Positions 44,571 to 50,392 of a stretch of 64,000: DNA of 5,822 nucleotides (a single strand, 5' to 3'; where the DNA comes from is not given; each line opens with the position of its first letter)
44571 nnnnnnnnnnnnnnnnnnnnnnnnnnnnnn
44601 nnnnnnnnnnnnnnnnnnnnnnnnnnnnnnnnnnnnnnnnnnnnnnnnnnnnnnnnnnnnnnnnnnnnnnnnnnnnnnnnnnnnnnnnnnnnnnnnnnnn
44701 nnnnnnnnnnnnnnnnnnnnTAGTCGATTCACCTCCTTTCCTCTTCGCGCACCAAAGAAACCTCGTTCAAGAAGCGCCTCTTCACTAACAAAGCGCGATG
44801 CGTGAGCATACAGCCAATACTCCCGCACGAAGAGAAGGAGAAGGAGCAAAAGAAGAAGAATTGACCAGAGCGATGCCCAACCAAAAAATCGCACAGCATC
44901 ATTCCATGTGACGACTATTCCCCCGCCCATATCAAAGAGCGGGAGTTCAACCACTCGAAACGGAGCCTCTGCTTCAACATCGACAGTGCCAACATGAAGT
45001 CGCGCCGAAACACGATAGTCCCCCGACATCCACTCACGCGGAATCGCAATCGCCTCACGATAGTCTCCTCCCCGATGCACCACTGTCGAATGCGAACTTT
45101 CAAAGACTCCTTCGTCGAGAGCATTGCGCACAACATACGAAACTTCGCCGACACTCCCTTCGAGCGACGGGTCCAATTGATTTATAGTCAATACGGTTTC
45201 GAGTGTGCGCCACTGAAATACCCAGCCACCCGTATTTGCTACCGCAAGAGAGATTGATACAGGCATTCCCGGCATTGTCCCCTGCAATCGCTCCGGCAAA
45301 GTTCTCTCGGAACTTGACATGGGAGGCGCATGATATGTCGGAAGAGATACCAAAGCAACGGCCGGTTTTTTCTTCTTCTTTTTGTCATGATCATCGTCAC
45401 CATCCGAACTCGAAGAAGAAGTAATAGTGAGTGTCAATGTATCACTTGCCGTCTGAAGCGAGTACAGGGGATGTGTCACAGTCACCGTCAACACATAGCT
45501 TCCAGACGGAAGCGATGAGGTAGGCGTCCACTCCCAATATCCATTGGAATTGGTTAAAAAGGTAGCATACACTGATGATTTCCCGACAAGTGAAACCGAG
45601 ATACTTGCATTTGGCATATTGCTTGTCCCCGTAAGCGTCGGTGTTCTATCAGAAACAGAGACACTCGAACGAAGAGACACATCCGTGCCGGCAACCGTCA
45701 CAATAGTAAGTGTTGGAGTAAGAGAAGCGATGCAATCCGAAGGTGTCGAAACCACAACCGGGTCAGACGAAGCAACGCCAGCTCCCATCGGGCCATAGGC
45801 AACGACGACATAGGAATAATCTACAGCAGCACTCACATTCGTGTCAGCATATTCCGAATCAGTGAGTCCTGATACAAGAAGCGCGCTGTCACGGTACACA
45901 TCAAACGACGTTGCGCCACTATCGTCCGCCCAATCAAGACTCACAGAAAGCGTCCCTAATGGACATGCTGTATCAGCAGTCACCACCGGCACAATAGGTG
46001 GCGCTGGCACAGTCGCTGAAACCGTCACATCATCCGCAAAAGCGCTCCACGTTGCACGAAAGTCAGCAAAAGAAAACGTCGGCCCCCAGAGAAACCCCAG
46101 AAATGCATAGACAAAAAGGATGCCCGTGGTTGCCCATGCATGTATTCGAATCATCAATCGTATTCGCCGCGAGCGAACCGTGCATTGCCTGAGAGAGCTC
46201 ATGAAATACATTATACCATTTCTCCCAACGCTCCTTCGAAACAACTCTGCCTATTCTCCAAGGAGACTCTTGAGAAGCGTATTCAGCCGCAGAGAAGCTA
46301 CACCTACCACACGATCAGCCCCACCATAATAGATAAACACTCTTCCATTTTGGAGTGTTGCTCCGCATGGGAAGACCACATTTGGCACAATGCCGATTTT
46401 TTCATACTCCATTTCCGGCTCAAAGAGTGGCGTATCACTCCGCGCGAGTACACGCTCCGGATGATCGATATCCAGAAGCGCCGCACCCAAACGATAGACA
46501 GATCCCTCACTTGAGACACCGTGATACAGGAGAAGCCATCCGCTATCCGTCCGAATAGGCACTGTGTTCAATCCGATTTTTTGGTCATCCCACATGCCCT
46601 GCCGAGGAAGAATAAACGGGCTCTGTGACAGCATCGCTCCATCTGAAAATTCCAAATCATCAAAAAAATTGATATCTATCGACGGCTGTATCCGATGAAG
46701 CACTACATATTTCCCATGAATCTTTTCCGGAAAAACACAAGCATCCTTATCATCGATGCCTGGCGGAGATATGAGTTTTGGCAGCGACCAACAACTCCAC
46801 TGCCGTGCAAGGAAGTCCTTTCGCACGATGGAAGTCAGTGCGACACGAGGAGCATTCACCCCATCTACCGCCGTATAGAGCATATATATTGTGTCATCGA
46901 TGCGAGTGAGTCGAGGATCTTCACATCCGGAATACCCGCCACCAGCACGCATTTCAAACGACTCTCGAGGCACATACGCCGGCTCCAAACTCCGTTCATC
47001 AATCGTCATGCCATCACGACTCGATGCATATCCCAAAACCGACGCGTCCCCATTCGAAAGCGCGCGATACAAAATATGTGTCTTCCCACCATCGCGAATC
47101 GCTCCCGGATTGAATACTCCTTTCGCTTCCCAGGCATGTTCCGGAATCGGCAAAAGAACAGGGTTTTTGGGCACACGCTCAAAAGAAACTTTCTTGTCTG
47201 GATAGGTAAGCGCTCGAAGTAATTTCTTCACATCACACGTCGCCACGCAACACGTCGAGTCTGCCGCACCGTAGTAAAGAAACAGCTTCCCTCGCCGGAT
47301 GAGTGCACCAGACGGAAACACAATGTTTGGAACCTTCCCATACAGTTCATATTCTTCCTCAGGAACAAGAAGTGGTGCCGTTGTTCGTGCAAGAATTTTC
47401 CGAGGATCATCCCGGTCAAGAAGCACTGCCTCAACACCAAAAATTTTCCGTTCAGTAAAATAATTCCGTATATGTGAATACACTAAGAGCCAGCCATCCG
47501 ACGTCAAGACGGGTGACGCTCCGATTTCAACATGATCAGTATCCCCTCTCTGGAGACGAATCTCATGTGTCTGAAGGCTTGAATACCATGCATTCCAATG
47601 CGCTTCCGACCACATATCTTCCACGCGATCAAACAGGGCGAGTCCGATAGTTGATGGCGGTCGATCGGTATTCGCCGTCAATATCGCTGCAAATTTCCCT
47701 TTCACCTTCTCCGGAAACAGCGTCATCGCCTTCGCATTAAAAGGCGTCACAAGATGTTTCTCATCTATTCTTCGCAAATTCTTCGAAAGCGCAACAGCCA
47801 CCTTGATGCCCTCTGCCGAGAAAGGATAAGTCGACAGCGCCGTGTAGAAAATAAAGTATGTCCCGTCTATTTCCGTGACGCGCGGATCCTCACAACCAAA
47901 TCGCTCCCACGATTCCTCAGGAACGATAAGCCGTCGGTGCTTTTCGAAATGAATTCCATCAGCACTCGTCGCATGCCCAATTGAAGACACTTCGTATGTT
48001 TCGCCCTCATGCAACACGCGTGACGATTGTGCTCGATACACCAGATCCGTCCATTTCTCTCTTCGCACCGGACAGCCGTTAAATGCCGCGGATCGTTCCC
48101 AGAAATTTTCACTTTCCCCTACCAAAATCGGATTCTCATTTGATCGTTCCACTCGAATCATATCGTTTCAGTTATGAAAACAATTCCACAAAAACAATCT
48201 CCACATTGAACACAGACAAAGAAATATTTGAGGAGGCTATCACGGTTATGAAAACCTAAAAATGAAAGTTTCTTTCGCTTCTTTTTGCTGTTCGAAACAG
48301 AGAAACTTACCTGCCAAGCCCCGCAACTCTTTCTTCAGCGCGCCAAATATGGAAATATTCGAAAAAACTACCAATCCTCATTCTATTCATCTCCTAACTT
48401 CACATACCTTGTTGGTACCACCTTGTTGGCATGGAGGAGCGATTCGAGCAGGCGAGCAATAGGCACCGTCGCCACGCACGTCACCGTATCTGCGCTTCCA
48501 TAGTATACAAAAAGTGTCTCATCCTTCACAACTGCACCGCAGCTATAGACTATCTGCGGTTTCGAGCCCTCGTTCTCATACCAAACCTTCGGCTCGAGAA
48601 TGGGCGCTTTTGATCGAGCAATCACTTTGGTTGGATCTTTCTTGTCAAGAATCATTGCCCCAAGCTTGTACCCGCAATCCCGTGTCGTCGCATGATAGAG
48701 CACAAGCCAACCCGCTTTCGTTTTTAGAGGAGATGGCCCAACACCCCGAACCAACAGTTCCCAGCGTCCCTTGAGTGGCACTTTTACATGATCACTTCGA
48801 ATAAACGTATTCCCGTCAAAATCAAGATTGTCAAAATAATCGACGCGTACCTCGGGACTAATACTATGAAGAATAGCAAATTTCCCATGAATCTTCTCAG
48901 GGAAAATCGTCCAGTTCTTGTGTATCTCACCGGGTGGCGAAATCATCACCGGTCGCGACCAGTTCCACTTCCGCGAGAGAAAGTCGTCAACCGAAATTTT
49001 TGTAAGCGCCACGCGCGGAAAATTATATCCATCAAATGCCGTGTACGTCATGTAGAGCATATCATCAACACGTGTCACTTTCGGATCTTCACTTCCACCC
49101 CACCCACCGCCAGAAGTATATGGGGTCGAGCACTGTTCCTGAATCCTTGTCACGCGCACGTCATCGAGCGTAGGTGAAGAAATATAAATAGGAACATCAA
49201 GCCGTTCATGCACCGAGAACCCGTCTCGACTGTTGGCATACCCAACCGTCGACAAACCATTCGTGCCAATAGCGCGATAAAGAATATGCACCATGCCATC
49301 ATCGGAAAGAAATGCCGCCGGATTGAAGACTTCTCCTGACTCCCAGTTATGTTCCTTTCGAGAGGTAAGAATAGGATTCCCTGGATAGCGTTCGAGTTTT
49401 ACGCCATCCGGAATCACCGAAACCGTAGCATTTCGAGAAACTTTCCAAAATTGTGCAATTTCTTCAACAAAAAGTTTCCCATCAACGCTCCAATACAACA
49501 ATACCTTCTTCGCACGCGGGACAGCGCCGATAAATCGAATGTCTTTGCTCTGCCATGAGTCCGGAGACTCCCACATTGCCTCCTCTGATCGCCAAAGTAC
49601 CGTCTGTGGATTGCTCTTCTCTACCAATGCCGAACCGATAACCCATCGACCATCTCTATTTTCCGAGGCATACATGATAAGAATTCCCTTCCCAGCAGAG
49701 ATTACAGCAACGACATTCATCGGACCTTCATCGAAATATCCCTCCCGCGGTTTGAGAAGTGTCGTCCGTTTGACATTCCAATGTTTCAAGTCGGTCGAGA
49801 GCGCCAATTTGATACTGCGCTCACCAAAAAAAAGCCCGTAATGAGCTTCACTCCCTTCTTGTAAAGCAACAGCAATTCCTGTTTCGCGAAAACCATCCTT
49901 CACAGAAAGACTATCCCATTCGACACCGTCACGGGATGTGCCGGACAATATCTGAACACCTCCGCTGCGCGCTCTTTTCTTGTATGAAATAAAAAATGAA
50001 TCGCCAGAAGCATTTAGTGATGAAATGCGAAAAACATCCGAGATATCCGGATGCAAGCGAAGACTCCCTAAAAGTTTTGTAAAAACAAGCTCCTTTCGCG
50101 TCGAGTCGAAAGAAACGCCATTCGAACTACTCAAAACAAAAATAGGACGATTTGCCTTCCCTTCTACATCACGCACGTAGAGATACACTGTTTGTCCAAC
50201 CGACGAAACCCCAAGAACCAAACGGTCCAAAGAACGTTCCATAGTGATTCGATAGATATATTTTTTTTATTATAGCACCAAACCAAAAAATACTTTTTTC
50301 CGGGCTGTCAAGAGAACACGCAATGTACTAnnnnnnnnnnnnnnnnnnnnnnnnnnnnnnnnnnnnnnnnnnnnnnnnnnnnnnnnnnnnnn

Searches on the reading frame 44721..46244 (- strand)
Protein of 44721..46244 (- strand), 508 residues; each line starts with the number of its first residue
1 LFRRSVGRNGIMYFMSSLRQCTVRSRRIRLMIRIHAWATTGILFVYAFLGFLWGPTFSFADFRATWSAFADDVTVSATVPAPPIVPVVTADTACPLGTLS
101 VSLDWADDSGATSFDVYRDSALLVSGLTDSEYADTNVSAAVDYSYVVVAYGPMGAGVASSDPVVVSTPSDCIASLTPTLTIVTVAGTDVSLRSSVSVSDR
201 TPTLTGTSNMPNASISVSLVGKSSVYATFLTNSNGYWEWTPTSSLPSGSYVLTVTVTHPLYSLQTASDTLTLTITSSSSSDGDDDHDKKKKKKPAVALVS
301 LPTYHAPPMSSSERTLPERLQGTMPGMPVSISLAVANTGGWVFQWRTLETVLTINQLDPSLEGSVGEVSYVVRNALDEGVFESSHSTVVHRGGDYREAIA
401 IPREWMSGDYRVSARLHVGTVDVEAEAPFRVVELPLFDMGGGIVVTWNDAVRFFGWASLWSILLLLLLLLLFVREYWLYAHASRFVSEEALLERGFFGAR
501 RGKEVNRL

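Call 10: search_protein_families(library=pfam, proteins=[window:44721-46244:-], max_evalue=0.001)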
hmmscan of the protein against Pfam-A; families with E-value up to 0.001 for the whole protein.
window:44721-46244:- (508 aa): 1 family
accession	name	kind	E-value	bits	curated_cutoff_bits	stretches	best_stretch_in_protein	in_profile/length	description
PF19077.6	Big_13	-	1.3e-07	32.5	27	1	197-273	24-99/102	Bacterial Ig-like domain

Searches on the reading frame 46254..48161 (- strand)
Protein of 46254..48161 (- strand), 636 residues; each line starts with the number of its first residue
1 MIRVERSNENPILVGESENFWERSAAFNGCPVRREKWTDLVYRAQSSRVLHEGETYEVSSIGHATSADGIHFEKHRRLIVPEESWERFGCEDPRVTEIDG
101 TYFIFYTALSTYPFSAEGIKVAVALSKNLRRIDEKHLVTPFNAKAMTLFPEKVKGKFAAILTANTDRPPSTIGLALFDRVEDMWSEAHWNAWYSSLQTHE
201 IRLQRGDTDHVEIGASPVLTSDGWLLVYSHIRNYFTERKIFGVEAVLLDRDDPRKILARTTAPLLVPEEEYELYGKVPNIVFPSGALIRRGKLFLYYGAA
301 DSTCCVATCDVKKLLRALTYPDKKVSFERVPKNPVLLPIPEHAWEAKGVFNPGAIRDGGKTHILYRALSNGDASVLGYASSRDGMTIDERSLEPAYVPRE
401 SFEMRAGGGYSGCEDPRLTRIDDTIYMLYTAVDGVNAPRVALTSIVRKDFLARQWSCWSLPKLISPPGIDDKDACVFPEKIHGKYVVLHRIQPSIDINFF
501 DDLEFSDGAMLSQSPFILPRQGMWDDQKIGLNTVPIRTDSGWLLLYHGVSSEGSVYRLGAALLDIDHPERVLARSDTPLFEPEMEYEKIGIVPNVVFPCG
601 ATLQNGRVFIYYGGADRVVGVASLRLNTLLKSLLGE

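Call 10: search_protein_families(library=pfam, proteins=[window:46254-48161:-], max_evalue=0.001)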
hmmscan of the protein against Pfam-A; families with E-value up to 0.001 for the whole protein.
window:46254-48161:- (636 aa): 2 families
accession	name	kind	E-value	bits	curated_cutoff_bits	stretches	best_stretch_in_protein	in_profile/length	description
PF04041.19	Glyco_hydro_130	-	3.8e-101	338.7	26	2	346-631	32-316/320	beta-1,4-mannooligosaccharide phosphorylase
PF00251.26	Glyco_hydro_32N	-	0.00049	20.2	22.1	0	62-111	41-90/307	Glycosyl hydrolases family 32 N-terminal domain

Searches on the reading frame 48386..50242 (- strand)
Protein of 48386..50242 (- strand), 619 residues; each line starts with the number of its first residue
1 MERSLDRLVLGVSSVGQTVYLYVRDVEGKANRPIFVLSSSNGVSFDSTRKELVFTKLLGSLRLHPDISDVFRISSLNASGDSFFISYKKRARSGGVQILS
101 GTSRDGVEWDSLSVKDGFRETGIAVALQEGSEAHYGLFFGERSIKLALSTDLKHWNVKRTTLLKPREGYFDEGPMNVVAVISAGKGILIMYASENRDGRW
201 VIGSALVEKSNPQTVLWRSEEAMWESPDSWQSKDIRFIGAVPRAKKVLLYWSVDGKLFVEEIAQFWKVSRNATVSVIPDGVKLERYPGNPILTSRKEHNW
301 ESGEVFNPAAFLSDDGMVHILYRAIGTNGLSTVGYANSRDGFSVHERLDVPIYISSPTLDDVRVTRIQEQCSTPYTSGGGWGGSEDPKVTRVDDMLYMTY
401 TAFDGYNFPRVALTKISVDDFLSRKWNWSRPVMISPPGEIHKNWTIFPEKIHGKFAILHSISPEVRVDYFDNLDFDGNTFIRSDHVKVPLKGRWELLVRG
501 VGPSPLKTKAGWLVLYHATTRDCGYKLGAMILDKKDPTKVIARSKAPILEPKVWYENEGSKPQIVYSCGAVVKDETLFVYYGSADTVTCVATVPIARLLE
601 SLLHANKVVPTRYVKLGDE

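Call 10: search_protein_families(library=pfam, proteins=[window:48386-50242:-], max_evalue=0.001)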
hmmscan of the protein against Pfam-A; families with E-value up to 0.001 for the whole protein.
window:48386-50242:- (619 aa): 1 family
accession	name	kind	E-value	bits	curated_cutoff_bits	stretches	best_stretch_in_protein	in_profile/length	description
PF04041.19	Glyco_hydro_130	-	3.3e-46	158.2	26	1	296-600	18-316/320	beta-1,4-mannooligosaccharide phosphorylase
